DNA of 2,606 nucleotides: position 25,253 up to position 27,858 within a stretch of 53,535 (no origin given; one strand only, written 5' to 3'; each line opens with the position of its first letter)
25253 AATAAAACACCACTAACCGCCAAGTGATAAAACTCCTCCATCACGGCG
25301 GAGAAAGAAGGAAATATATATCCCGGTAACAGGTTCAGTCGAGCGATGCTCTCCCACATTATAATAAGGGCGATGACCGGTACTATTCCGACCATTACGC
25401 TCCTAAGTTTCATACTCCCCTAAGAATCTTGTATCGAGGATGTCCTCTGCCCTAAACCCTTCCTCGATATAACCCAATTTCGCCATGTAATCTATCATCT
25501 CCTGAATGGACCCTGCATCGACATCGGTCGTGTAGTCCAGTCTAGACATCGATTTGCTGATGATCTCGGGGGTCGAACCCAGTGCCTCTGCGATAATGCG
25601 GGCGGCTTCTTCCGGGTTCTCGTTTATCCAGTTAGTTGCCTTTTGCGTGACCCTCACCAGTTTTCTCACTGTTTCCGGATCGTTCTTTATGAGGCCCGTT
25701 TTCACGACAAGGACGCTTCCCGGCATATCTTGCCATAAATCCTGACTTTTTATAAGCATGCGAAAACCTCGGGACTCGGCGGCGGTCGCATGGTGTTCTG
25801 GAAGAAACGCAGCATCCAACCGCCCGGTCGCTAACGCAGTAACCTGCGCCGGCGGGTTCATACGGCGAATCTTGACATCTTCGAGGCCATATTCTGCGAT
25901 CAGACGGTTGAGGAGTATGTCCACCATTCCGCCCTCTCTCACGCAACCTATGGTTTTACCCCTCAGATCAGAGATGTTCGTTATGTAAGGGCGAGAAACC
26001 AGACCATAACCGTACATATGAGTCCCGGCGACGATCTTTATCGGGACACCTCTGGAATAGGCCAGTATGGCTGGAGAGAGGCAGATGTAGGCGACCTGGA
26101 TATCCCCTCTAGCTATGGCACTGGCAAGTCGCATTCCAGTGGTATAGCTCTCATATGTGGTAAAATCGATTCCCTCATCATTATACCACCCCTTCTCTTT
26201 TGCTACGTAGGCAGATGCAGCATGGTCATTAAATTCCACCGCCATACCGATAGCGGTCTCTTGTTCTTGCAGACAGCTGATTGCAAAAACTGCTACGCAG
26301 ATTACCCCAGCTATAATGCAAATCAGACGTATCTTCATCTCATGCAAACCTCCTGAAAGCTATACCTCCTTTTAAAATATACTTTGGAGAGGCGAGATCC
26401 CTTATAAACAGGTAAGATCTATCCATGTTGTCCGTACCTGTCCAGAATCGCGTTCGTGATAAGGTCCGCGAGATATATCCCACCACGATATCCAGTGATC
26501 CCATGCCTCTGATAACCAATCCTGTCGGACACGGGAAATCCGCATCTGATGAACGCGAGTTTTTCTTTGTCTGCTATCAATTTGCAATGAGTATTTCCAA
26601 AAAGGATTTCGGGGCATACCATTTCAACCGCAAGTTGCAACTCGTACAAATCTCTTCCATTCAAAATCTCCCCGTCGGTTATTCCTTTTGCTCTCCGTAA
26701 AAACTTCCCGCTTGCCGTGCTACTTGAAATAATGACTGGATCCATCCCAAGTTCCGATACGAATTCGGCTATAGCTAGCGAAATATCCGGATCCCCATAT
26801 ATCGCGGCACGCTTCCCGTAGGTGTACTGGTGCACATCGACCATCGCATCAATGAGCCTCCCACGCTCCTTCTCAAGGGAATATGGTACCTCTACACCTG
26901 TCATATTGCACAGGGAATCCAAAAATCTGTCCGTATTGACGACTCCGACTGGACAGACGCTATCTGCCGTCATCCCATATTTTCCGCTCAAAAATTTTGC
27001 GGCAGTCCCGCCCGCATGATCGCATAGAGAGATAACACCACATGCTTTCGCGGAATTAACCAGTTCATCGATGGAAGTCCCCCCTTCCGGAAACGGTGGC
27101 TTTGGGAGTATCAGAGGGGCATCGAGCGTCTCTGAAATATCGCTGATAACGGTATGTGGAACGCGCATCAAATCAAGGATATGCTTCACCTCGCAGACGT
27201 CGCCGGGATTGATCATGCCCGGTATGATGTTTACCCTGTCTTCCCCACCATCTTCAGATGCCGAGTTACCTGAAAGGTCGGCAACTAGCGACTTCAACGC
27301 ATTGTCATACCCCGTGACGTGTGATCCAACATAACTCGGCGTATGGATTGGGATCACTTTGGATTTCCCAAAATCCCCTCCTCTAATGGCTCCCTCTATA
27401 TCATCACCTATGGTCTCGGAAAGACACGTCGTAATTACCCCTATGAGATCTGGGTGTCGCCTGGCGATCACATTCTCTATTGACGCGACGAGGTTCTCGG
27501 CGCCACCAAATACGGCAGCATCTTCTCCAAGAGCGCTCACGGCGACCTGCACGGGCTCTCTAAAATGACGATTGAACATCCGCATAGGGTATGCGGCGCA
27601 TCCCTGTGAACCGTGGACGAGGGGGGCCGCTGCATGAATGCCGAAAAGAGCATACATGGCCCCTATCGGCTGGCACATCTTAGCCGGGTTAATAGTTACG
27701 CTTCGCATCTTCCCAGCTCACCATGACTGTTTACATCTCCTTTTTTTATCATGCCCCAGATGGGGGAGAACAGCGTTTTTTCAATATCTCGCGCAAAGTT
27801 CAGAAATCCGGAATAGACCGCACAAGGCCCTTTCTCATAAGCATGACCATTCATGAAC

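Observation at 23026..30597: Compact nifH-nifI1-nifI2-nifD-nifK...nifB cluster with full catalytic ligand set but no nifE/nifN, nifX, nifV or modABC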

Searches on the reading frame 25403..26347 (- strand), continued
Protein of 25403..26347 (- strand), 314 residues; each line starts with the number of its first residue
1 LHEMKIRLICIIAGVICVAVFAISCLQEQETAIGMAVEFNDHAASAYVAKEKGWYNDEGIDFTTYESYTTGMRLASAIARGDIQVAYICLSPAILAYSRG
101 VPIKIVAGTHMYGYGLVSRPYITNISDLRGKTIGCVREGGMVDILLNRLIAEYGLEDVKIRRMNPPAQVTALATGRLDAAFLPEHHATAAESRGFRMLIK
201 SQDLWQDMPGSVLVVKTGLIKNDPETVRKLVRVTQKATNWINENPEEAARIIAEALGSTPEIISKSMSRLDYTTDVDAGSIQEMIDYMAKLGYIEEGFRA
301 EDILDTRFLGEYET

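Call 47: find_encoding_contigs(protein=P0188, flank=10000, max_places=1)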
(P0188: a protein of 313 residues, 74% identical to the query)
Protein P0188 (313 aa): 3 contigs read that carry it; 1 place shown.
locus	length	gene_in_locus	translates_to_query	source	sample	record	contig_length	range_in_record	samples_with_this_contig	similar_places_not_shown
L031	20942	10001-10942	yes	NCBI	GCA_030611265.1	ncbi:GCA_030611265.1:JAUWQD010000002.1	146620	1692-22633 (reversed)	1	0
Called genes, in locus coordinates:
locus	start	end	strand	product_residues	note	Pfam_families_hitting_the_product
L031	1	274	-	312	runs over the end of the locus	PF19300:BPD_transp_1_N, PF00528:BPD_transp_1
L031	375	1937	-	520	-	PF00496:SBP_bac_5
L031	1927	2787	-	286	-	PF13489:Methyltransf_23, PF00398:RrnaAD (weak), PF02527:GidB (weak), PF13847:Methyltransf_31 (weak), PF08241:Methyltransf_11 (weak), PF08242:Methyltransf_12, PF13649:Methyltransf_25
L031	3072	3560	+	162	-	-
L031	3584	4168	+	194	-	-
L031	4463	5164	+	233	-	PF00117:GATase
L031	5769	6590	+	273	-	PF00142:Fer4_NifH, PF01656:CbiA, PF10609:ParA (faint), PF13614:AAA_31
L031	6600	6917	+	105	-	PF00543:P-II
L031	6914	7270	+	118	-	PF00543:P-II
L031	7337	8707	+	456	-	PF00148:Oxidored_nitro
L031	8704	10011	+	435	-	PF00148:Oxidored_nitro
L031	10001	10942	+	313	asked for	PF13379:NMT1_2, PF09084:NMT1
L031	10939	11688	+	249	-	PF00528:BPD_transp_1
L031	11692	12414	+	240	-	PF02463:SMC_N, PF13476:AAA_23 (weak), PF00005:ABC_tran, PF13304:AAA_21 (weak)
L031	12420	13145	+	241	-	PF04016:DUF364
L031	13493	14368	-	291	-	PF00583:Acetyltransf_1, PF13508:Acetyltransf_7, PF13673:Acetyltransf_10, PF18014:Acetyltransf_18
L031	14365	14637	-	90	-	PF16983:MFS_MOT1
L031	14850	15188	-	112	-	PF00543:P-II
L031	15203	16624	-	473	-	PF00909:Ammonium_transp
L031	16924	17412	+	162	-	-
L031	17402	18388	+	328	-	PF26193:DUF8045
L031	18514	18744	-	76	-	PF00543:P-II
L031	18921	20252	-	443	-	PF03951:Gln-synt_N, PF00120:Gln-synt_C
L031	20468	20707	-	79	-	-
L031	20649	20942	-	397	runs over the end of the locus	PF00909:Ammonium_transp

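Call 50: search_protein_families(library=ncbifam, proteins=[L031:12420-13145:+, L031:10001-10942:+], max_evalue=0.00001)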
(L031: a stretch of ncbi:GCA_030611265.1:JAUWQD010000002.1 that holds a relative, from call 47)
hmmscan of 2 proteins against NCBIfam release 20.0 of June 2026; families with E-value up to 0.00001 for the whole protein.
L031:12420-13145:+ (241 aa): 0 families

L031:10001-10942:+ (313 aa): 5 families
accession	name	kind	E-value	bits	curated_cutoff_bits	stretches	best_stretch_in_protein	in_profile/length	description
TIGR01728.1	SsuA_fam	subfamily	1.5e-41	142.5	163.5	1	41-309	9-289/290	aliphatic sulfonate ABC transporter substrate-binding protein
NF040735.1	SBP_SaoX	equivalog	1.4e-23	83.5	300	1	41-311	13-294/330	ABC transporter substrate-binding subunit SaoX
TIGR01729.1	taurine_ABC_bnd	equivalog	1.6e-13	50.7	304.25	1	37-240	3-212/300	taurine ABC transporter substrate-binding protein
NF008553.0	PRK11480.1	equivalog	1.5e-10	40.8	490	1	28-246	18-240/320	taurine ABC transporter substrate-binding protein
NF008588.0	PRK11553.1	subfamily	2.6e-07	29.9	299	1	21-274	15-273/319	aliphatic sulfonate ABC transporter substrate-binding protein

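Call 70: find_encoding_contigs(protein=P0231, flank=8000, max_places=2)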
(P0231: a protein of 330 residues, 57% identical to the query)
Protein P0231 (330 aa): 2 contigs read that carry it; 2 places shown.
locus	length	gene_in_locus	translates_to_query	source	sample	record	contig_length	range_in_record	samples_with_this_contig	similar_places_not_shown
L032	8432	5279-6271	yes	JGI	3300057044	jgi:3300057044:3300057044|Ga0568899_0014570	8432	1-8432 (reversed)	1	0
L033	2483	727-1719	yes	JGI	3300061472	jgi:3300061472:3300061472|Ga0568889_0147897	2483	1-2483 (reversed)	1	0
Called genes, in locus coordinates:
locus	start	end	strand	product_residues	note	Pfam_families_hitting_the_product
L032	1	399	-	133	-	?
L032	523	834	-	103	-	PF02597:ThiS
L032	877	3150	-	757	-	PF01315:Ald_Xan_dh_C, PF02738:MoCoBD_1, PF20256:MoCoBD_2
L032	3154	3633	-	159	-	PF00111:Fer2, PF13085:Fer2_3 (faint), PF01799:Fer2_2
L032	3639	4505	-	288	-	PF00941:FAD_binding_5, PF03450:CO_deh_flav_C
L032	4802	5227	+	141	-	PF08281:Sigma70_r4_2 (faint), PF04545:Sigma70_r4, PF14601:TFX_C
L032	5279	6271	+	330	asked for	PF13379:NMT1_2, PF09084:NMT1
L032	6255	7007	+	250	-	PF00528:BPD_transp_1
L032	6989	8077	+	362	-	PF00005:ABC_tran, PF13304:AAA_21 (weak)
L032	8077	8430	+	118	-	?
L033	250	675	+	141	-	PF08281:Sigma70_r4_2 (faint), PF04545:Sigma70_r4, PF14601:TFX_C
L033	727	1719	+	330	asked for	PF13379:NMT1_2, PF09084:NMT1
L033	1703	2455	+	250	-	PF00528:BPD_transp_1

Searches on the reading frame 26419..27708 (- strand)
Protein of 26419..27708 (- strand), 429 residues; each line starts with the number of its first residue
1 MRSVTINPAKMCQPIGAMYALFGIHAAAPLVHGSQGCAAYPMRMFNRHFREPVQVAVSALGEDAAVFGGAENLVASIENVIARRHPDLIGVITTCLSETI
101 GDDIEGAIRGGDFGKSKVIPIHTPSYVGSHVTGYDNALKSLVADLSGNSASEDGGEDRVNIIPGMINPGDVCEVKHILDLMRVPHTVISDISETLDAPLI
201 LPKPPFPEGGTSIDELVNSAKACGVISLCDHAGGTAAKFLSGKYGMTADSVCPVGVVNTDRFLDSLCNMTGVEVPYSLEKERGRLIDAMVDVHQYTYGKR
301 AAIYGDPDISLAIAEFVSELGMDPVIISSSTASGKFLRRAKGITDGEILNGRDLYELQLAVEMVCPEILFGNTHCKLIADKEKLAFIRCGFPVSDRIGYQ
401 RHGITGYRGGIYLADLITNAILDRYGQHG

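Call 3: search_protein_families(library=ncbifam, proteins=[window:26419-27708:-], max_evalue=0.00001)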
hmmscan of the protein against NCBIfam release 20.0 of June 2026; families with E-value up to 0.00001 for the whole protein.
window:26419-27708:- (429 aa): 15 families
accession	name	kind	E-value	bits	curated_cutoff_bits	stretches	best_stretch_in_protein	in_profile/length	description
TIGR01286.1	nifK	equivalog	3.8e-104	349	427.3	1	3-425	60-498/516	nitrogenase molybdenum-iron protein subunit beta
TIGR02932.1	vnfK_nitrog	equivalog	4.3e-97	325.8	873.95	1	2-422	6-441/457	V-containing nitrogenase subunit beta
TIGR02931.1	anfK_nitrog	equivalog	3.6e-86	289.7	853.85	1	2-422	9-445/461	Fe-only nitrogenase subunit beta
TIGR01285.1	nifN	equivalog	9.3e-79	265.4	326.8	1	2-419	8-428/433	nitrogenase iron-molybdenum cofactor biosynthesis protein NifN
NF011047.0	PRK14477.1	equivalog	5.7e-78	262.7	1229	1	2-421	488-904/917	bifunctional nitrogenase iron-molybdenum cofactor biosynthesis protein NifEN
TIGR01283.1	nifE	equivalog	1.3e-27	96.5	505.1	1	9-421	42-445/459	nitrogenase iron-molybdenum cofactor biosynthesis protein NifE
TIGR01278.1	DPOR_BchB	equivalog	2.8e-22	79.2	490.35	1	42-420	43-416/512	ferredoxin:protochlorophyllide reductase (ATP-dependent) subunit B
TIGR03282.1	methan_mark_13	equivalog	3.1e-16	59.3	268.4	1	16-140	9-129/352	Ni-sirohydrochlorin a,c-diamide reductive cyclase catalytic subunit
TIGR01862.1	N2-ase-Ialpha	subfamily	1.8e-15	56.6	486.05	1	30-421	55-437/444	nitrogenase component I subunit alpha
TIGR01279.1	DPOR_bchN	equivalog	2.6e-14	52.9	419.95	1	31-341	29-317/407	ferredoxin:protochlorophyllide reductase (ATP-dependent) subunit N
NF002789.0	PRK02910.1-3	equivalog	2.5e-12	46.5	509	1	55-419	55-423/535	ferredoxin:protochlorophyllide reductase (ATP-dependent) subunit B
TIGR01284.1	alt_nitrog_alph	subfamily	3.4e-11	42.2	512.8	1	27-421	62-444/457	nitrogenase subunit alpha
NF002790.0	PRK02910.1-4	equivalog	3.7e-11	42.4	912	1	23-373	22-373/530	ferredoxin:protochlorophyllide reductase (ATP-dependent) subunit B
TIGR01282.1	nifD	equivalog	3.9e-09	35.7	653.55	1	28-386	67-425/466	nitrogenase molybdenum-iron protein alpha chain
NF002768.0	PRK02842.1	equivalog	1.9e-08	33.6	324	1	57-330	66-319/423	ferredoxin:protochlorophyllide reductase (ATP-dependent) subunit N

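Call 4: search_protein_families(library=pfam, proteins=[window:26419-27708:-], max_evalue=0.00001)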
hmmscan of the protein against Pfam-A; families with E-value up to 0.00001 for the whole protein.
window:26419-27708:- (429 aa): 1 family
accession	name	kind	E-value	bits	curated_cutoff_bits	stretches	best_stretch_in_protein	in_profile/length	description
PF00148.24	Oxidored_nitro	-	7.5e-118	394.3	28.6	1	12-421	1-398/399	Nitrogenase component 1 type Oxidoreductase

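Call 21: search_solved_structures(query=window:26419-27708:-, max_evalue=1e-10, show_alignments=1)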
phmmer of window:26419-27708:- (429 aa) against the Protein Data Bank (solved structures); distinct sequences matched with E-value up to 1e-10: 25.
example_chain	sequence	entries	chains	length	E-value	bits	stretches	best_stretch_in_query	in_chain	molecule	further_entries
9spz_B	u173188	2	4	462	1.8e-114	386.3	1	2-424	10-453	Nitrogenase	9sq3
9p1x_B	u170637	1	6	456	3.2e-103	349.2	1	3-425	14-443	Nitrogenase molybdenum-iron protein beta chain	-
1mio_B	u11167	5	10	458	6.6e-100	338.3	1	3-425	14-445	NITROGENASE MOLYBDENUM IRON PROTEIN (BETA CHAIN) | Nitrogenase molybdenum-iron protein beta chain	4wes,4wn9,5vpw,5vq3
8oie_C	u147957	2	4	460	9.3e-80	271.9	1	2-421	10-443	Nitrogenase iron-iron protein, beta subunit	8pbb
9hbn_B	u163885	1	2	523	2.2e-79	270.7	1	3-426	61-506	MoFe nitrogenase subunit K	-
5n6y_E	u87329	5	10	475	5.6e-79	269.4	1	5-422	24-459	Nitrogenase vanadium-iron protein beta chain | Vanadium nitrogenase beta subunit, vnfK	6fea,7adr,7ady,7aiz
9nsv_B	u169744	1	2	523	7.1e-79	269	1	3-426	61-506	Nitrogenase MoFe-protein beta chain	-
6o7m_B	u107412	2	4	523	2e-78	267.5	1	3-426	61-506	Nitrogenase molybdenum-iron protein beta chain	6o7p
11ne_B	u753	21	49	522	2.7e-78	267.1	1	3-426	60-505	Nitrogenase molybdenum-iron protein beta chain | NITROGENASE MOLYBDENUM-IRON PROTEIN | NITROGENASE MOLYBDENUM IRON PROTEIN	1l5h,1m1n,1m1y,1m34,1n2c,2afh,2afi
10zm_D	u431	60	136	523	2.8e-78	267.1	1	3-426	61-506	Nitrogenase molybdenum-iron protein beta chain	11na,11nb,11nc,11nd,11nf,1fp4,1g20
5cx1_B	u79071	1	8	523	2.9e-78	267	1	3-426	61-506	Nitrogenase molybdenum-iron protein beta chain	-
6o7n_B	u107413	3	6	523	5.3e-78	266.2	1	3-426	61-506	Nitrogenase molybdenum-iron protein beta chain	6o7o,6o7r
6o7l_B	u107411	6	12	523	7.2e-78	265.7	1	3-426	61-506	Nitrogenase molybdenum-iron protein beta chain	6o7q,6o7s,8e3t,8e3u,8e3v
4xpi_B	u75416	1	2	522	1.4e-77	264.8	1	3-426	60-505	Nitrogenase molybdenum-iron protein beta chain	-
8p8g_B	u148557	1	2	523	2.4e-76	260.7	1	3-426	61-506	Nitrogenase molybdenum-iron protein beta chain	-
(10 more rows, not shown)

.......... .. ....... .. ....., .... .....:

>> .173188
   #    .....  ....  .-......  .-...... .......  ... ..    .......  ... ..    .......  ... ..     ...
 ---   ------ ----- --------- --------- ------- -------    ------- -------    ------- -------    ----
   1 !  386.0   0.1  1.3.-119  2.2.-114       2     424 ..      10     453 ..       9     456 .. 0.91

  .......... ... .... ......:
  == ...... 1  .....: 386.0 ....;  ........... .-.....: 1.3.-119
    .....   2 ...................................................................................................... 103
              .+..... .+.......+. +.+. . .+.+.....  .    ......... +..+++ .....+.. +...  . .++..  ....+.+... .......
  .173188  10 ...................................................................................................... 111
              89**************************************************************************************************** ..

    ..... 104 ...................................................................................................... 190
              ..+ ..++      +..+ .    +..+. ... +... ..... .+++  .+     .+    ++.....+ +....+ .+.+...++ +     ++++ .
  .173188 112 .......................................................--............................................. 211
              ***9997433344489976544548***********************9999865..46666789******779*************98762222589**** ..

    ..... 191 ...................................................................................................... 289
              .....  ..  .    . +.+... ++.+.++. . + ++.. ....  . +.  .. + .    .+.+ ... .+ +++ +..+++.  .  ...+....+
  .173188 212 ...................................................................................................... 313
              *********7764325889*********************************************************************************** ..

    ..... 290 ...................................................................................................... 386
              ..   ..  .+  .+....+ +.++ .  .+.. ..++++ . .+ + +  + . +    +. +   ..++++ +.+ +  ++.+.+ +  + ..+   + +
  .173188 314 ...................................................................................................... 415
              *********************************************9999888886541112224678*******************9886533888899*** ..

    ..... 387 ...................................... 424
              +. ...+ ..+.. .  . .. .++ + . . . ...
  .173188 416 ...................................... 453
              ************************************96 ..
